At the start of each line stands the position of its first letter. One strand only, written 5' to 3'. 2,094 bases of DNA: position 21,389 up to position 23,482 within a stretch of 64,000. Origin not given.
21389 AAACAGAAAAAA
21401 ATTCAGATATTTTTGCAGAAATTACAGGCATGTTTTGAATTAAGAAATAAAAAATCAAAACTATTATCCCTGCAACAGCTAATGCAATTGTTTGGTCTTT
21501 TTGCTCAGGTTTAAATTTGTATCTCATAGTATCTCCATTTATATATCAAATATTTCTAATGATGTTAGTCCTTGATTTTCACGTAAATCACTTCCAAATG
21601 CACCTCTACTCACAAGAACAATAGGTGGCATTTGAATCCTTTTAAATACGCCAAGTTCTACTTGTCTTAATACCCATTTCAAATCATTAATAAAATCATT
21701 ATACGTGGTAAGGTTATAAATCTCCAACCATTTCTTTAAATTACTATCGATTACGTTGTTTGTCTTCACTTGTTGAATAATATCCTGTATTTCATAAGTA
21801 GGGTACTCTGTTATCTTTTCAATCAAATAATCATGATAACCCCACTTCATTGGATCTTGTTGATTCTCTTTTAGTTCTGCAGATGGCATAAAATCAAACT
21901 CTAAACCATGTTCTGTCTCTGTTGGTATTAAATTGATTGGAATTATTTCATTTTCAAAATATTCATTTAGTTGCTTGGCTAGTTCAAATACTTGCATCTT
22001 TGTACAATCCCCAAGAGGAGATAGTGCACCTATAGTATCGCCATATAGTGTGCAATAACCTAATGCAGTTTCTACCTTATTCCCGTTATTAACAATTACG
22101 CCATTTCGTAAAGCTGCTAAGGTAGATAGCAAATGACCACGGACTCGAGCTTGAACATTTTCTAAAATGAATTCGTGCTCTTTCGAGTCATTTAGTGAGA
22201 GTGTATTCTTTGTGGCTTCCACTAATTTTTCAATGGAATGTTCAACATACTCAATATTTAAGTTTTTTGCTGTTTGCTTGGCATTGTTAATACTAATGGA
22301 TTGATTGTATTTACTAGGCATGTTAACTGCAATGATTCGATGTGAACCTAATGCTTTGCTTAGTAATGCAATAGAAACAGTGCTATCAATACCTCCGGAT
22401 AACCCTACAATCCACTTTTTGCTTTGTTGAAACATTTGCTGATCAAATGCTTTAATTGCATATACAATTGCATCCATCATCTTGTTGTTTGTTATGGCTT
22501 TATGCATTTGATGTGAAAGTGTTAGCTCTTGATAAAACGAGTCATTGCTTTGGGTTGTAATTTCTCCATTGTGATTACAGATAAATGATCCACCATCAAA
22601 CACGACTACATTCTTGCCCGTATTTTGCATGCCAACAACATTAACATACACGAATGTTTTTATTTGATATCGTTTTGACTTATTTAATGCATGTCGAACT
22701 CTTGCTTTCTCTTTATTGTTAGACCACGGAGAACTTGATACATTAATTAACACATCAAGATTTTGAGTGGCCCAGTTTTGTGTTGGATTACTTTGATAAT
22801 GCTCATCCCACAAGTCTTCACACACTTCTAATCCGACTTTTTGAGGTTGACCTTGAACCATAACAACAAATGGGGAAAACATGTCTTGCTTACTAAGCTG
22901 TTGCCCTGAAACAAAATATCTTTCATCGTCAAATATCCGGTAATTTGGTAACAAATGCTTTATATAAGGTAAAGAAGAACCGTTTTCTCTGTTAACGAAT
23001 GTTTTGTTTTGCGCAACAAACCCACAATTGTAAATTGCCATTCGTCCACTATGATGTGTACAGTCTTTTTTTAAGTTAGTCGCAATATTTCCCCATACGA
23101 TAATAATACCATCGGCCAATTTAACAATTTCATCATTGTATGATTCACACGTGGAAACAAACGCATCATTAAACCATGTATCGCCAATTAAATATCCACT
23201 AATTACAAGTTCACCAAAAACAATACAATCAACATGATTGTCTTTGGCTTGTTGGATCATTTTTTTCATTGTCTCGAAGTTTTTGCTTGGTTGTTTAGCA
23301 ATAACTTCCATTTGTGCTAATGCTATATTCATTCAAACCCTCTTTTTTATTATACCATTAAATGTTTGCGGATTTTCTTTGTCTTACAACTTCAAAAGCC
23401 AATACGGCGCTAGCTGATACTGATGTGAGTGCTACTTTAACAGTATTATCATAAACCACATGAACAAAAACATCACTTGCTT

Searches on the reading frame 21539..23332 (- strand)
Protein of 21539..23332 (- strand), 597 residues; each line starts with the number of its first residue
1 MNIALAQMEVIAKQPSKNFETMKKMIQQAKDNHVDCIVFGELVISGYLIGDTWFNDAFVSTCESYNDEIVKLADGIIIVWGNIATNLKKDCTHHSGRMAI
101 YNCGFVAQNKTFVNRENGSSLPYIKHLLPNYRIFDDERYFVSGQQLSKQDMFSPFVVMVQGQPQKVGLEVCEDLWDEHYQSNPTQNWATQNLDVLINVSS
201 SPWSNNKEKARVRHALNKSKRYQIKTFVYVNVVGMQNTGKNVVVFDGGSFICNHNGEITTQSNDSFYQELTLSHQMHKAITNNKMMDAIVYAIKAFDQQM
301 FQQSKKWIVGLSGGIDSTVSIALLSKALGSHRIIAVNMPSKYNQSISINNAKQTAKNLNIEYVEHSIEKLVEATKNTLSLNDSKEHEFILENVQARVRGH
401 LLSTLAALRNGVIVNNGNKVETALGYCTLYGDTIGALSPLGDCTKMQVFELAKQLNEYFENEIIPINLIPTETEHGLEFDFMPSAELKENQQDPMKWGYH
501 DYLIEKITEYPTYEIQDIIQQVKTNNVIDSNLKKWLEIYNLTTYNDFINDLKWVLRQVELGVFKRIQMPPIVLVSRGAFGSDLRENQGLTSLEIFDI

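Call 44: search_protein_families(library=pfam, proteins=[window:21539-23332:-], max_evalue=0.0001)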
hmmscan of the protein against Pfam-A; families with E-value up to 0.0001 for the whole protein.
window:21539-23332:- (597 aa): 3 families
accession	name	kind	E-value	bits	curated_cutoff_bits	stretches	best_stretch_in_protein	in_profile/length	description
PF02540.23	NAD_synthase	-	1.2e-42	146.1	21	1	303-524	17-216/242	NAD synthase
PF00795.27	CN_hydrolase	-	8.3e-12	45.4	23.2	1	3-262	2-234/256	Carbon-nitrogen hydrolase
PF06508.19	QueC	-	2.8e-06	27.4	22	1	307-383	2-76/210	Queuosine biosynthesis protein QueC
